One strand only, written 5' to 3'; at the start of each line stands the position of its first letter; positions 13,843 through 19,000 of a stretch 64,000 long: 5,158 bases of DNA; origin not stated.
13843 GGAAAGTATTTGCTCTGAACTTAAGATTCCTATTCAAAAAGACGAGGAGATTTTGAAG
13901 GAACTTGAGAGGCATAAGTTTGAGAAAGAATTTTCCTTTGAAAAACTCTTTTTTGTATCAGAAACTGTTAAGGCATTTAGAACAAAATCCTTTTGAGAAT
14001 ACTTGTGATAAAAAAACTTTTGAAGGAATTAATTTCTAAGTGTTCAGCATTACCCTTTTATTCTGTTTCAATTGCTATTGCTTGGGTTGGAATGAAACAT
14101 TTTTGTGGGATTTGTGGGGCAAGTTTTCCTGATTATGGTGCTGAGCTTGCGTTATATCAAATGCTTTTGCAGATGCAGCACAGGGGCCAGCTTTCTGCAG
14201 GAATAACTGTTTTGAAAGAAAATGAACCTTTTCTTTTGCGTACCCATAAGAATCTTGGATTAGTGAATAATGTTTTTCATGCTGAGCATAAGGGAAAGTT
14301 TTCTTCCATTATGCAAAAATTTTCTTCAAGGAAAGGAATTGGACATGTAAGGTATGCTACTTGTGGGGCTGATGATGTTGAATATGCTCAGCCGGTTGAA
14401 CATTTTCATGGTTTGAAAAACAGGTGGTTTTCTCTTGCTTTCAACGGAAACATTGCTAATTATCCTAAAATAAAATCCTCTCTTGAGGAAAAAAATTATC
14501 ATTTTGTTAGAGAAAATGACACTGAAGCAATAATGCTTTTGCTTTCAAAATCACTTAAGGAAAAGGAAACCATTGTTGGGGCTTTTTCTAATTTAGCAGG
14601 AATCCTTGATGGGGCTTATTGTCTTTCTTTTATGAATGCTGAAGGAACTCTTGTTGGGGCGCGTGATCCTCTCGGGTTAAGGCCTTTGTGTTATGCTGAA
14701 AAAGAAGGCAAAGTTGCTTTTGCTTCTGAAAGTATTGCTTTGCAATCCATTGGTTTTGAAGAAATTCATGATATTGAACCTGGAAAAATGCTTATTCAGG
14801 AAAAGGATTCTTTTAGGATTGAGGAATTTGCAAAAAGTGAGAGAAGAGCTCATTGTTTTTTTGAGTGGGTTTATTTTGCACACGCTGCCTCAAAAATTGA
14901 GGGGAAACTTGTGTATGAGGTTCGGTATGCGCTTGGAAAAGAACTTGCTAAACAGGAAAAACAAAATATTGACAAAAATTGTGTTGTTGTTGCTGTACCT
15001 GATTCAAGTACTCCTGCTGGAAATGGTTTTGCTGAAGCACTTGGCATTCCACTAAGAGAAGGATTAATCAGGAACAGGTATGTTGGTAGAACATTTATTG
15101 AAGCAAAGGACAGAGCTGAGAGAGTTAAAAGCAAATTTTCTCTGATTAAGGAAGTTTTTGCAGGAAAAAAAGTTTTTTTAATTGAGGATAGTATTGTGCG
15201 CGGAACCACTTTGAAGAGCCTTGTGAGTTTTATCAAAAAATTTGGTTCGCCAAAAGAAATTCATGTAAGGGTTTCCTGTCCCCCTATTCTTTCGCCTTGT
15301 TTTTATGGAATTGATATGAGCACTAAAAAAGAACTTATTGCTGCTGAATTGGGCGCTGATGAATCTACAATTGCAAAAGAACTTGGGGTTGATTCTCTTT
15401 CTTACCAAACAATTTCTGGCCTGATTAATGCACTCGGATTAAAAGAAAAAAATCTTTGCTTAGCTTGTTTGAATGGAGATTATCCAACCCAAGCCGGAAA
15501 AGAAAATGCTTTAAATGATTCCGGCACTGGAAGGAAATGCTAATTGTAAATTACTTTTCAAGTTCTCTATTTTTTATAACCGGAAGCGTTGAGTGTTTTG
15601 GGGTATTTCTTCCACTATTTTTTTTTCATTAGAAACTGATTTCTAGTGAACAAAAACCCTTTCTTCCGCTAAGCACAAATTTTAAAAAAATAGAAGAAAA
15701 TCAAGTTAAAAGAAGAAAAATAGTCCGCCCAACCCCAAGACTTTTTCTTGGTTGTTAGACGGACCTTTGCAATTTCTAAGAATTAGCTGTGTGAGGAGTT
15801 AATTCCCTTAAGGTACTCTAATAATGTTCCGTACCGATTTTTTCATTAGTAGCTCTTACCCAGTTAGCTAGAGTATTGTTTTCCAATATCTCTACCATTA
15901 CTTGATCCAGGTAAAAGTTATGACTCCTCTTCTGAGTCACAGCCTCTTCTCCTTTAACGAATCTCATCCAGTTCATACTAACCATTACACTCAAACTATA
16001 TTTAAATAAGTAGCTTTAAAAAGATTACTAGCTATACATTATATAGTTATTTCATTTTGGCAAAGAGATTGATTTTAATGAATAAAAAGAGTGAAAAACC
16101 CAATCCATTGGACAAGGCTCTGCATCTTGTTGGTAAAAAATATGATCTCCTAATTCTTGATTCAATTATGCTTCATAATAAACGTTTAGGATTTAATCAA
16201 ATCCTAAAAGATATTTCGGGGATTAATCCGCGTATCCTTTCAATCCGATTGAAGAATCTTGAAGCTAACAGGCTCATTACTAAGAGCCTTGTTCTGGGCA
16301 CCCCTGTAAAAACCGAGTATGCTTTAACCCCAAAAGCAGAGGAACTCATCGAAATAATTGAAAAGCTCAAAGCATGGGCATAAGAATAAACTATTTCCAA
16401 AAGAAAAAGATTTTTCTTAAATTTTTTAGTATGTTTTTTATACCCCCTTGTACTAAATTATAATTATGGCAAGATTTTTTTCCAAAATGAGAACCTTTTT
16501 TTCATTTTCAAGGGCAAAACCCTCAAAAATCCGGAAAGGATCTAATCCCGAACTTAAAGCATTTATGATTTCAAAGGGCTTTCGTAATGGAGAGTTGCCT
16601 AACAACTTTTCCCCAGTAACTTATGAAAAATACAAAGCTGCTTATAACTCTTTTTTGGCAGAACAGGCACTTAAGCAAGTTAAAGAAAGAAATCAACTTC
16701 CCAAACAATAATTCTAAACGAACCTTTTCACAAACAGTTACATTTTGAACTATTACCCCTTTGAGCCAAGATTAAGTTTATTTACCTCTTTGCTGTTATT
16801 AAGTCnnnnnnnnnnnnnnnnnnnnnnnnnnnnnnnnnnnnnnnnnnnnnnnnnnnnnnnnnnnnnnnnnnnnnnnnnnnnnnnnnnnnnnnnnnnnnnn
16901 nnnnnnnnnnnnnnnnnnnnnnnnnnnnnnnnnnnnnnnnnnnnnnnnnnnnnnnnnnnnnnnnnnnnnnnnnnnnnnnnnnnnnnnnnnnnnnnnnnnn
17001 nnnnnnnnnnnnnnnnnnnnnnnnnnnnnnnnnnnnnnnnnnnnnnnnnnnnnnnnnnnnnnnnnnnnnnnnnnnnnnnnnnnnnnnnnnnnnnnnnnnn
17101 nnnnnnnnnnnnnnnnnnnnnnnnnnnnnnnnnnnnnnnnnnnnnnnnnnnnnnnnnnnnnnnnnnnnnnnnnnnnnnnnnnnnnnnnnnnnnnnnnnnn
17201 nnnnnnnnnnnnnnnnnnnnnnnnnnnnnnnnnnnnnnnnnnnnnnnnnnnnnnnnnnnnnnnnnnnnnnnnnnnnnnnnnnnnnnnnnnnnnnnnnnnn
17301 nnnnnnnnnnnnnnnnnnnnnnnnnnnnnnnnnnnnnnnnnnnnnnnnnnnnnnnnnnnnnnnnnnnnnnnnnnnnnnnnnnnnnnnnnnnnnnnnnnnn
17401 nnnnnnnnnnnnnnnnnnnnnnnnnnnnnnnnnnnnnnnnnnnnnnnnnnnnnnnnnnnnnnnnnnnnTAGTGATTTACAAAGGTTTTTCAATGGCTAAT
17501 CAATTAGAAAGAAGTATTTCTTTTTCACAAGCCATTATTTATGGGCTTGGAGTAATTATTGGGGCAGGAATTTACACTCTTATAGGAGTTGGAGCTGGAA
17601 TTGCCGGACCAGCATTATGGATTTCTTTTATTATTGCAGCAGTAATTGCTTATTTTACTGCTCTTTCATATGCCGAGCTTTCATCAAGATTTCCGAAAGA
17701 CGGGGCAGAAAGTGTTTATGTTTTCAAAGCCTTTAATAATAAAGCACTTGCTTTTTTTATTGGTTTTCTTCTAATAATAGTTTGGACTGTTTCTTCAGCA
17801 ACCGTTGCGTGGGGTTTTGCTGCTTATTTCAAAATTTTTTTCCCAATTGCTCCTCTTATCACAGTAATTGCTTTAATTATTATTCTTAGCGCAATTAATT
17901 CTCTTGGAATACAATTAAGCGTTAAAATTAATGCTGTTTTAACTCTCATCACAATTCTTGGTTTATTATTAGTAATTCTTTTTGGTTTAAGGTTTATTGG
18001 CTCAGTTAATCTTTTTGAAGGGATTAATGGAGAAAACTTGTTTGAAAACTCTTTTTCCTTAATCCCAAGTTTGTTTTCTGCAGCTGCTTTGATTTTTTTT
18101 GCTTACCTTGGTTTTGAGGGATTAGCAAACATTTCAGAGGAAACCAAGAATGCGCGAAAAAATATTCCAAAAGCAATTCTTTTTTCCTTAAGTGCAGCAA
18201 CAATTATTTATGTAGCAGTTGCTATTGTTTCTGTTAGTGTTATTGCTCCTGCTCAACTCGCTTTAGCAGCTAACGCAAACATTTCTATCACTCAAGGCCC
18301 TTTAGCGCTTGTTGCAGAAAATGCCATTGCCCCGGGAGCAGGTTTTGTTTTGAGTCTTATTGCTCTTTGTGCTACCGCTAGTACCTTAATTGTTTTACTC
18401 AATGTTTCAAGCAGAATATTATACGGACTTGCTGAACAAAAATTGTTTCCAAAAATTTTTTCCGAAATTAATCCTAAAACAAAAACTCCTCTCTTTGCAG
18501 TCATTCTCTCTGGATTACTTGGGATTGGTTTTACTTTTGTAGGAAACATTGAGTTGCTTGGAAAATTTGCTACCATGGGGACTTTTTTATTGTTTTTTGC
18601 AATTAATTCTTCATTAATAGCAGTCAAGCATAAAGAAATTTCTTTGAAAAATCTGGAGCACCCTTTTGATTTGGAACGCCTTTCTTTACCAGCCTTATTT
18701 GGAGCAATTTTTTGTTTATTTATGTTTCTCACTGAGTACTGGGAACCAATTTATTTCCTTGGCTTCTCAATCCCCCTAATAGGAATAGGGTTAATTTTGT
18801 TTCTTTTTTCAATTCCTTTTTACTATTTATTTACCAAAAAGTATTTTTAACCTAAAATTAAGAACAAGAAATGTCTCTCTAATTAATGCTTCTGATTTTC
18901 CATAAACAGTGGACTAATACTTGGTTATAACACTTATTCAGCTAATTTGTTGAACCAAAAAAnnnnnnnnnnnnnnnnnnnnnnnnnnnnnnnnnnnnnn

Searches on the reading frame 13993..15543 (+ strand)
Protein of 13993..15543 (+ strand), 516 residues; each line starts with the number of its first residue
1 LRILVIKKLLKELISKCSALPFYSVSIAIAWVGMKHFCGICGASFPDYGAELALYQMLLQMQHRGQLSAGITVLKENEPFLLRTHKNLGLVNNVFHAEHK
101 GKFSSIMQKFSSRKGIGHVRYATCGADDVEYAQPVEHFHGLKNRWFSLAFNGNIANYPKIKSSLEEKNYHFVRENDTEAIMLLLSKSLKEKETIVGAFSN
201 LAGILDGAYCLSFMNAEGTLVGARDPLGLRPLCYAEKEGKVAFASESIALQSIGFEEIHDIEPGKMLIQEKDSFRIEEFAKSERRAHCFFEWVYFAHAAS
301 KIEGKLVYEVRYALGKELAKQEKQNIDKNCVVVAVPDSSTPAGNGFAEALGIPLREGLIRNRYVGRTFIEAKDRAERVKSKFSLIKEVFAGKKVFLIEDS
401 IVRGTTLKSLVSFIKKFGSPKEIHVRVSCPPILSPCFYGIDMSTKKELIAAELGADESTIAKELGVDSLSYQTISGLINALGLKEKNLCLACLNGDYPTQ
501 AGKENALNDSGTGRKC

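Call 10: search_protein_families(library=pfam, proteins=[window:13993-15543:+], max_evalue=0.001)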
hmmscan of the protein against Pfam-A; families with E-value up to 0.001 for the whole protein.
window:13993-15543:+ (516 aa): 4 families
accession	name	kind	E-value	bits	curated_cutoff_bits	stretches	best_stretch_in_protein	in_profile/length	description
PF13537.11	GATase_7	-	1.2e-17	64.5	25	1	132-251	13-122/123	Glutamine amidotransferase domain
PF13522.11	GATase_6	-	3.5e-17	63.1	27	1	110-246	8-130/130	Glutamine amidotransferase domain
PF00156.33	Pribosyltran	-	4.9e-09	36.1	26.3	1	313-429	13-124/158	Phosphoribosyl transferase domain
PF13230.11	GATase_4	-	0.00048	19.6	23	1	108-192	65-145/272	Glutamine amidotransferases class-II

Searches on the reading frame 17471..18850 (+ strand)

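Call 10: search_protein_families(library=pfam, proteins=[window:17471-18850:+], max_evalue=0.001)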
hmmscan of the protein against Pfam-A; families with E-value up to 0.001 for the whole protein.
window:17471-18850:+ (459 aa): 3 families
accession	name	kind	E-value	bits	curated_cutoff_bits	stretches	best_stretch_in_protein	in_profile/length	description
PF13520.12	AA_permease_2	-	8.3e-45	153.9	27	1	16-424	1-406/427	Amino acid permease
PF00324.27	AA_permease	-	1.6e-39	136.3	24.6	1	22-427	3-425/470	Amino acid permease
PF03845.19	Spore_permease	-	4e-11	42.8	23.4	1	16-269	2-245/321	Spore germination protein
